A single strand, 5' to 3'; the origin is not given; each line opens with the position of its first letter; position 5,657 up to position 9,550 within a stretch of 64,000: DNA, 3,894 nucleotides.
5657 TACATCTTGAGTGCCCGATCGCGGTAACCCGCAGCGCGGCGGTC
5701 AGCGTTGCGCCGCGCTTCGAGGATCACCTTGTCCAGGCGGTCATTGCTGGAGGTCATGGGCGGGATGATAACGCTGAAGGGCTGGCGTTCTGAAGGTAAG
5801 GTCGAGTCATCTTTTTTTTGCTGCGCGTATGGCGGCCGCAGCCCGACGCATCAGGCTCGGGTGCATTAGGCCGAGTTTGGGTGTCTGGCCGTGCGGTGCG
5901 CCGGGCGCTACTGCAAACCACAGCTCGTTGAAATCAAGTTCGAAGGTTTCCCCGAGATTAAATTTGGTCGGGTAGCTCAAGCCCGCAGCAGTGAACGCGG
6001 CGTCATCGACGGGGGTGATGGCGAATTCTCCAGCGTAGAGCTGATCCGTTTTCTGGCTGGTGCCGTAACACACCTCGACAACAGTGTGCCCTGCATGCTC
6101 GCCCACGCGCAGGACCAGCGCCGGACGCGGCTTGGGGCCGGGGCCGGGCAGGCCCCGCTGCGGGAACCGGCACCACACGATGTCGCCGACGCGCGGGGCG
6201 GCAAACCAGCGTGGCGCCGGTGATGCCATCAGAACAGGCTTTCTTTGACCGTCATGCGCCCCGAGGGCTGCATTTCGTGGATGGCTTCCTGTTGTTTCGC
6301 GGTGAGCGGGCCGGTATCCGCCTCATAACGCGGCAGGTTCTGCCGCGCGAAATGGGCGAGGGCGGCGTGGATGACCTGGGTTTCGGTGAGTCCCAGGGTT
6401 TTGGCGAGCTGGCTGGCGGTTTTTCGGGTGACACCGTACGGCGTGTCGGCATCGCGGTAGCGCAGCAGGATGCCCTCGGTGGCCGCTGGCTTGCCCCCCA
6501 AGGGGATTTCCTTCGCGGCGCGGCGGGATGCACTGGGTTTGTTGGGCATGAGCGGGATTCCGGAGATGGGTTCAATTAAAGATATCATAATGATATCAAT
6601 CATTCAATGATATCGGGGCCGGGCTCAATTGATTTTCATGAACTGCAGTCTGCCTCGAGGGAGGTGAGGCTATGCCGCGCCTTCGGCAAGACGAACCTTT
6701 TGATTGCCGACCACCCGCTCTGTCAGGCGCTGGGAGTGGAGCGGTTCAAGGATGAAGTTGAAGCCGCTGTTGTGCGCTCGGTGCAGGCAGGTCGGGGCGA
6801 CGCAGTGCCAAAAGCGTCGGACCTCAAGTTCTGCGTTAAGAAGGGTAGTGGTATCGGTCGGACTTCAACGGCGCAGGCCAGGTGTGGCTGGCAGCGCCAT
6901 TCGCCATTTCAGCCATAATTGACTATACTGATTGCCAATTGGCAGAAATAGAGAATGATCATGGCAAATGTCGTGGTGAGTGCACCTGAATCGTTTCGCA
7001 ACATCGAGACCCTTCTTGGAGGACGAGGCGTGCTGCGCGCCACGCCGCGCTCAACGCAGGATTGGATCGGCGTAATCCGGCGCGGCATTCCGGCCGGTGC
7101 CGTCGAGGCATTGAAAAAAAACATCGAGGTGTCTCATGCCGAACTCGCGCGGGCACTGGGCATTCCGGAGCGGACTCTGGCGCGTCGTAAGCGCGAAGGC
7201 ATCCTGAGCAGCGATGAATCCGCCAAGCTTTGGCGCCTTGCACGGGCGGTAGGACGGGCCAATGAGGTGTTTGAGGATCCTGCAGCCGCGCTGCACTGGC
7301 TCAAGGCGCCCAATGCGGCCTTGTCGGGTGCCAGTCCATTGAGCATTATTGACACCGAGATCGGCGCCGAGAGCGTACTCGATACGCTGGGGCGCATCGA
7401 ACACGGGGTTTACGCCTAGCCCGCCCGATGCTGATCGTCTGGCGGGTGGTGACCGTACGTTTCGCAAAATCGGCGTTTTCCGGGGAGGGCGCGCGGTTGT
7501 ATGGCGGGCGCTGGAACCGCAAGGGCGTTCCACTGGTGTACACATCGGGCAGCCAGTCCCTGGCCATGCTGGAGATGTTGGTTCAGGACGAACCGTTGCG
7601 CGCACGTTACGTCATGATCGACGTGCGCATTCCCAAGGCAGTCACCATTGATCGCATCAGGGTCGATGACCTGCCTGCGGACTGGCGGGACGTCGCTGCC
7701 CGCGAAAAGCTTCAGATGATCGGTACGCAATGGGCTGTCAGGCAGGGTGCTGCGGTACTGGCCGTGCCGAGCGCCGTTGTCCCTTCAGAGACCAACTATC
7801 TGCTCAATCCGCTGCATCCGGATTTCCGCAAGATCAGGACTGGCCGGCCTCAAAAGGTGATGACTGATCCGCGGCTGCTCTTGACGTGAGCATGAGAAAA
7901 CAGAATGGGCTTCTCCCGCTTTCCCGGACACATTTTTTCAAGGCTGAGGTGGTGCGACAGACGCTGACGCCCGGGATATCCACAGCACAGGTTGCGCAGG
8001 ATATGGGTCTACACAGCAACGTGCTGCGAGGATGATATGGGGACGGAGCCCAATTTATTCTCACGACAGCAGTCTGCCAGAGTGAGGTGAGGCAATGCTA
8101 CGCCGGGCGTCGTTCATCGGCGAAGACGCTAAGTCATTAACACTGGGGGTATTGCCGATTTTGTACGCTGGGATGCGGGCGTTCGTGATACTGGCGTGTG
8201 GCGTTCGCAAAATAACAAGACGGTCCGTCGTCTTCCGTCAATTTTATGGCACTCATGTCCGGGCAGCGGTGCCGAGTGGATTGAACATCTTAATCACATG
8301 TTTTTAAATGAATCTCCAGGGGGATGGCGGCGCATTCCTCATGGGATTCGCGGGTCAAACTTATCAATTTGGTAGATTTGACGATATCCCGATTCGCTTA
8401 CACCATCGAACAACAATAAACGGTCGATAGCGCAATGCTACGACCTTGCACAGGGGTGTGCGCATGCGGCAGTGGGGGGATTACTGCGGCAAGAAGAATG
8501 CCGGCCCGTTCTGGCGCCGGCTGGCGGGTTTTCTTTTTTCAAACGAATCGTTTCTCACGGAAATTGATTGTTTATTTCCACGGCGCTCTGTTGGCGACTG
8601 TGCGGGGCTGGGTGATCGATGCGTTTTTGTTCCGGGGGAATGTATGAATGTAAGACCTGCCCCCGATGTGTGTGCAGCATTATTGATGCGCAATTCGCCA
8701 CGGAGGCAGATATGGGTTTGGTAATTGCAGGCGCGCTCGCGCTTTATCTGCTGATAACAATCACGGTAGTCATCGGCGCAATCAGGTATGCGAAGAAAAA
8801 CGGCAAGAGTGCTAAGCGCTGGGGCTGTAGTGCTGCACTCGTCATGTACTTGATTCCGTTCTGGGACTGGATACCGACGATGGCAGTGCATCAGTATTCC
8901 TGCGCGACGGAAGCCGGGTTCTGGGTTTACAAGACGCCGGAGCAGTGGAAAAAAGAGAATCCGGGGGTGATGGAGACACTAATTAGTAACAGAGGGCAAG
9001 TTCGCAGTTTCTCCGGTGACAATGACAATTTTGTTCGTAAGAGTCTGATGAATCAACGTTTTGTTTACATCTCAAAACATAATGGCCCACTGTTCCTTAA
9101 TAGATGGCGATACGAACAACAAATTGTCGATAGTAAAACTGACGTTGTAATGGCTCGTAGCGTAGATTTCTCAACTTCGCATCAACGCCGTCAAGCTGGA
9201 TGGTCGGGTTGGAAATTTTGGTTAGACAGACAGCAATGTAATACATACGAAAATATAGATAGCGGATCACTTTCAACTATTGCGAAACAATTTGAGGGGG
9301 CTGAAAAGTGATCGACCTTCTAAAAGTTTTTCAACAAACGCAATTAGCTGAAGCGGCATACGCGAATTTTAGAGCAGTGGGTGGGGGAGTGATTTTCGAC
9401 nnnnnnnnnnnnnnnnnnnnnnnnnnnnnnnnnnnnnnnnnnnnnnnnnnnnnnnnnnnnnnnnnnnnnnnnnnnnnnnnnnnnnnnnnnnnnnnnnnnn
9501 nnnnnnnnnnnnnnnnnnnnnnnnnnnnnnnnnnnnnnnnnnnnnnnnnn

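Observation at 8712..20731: Candidate T1SS-delivered lipase toxin with an upstream, translationally coupled membrane 'immunity-like' partner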

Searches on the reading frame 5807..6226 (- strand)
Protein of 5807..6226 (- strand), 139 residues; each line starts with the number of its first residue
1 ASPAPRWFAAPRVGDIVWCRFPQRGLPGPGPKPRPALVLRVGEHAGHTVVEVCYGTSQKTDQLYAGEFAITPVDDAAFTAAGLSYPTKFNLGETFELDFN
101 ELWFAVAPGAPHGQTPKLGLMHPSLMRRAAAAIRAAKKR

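Call 26: search_protein_families(library=pfam, proteins=[window:5807-6226:-], max_evalue=0.001)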
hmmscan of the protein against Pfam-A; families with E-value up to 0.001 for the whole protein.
window:5807-6226:- (139 aa): 1 family
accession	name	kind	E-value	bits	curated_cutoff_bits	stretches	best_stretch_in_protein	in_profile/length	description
PF02452.23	PemK_toxin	-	2.6e-05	24.8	23.1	1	13-73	2-62/109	PemK-like, MazF-like toxin of type II toxin-antitoxin system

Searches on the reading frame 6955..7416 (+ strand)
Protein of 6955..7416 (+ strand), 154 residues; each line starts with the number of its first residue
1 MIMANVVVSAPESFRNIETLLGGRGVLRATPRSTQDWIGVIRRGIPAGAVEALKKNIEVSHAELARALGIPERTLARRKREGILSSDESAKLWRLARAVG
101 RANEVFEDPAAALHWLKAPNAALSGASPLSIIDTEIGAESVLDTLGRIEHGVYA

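Call 26: search_protein_families(library=pfam, proteins=[window:6955-7416:+], max_evalue=0.001)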
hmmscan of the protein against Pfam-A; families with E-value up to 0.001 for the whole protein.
window:6955-7416:+ (154 aa): 2 families
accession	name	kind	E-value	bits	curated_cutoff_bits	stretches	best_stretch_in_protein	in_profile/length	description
PF09722.15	Xre_MbcA_ParS_C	-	1.7e-17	63.6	24.5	1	102-151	2-51/51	Antitoxin Xre/MbcA/ParS C-terminal toxin-binding domain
PF20432.4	Xre-like-HTH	-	2.8e-17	63.2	25.8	1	36-97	1-63/63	Antitoxin Xre-like helix-turn-helix domain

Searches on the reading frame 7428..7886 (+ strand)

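Call 26: search_protein_families(library=pfam, proteins=[window:7428-7886:+], max_evalue=0.001)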
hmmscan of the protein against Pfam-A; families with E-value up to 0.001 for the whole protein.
window:7428-7886:+ (153 aa): 1 family
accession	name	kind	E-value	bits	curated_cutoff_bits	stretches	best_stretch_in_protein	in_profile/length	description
PF08808.17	RES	-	2.4e-29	102.8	23.2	1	4-139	2-149/157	RES domain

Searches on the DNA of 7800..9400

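Call 60: search_rna_families(source=window, start=7800, end=9400, threshold=evalue, max_evalue=1)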
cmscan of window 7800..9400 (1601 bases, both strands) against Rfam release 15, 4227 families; matches with E-value up to 1: 0.
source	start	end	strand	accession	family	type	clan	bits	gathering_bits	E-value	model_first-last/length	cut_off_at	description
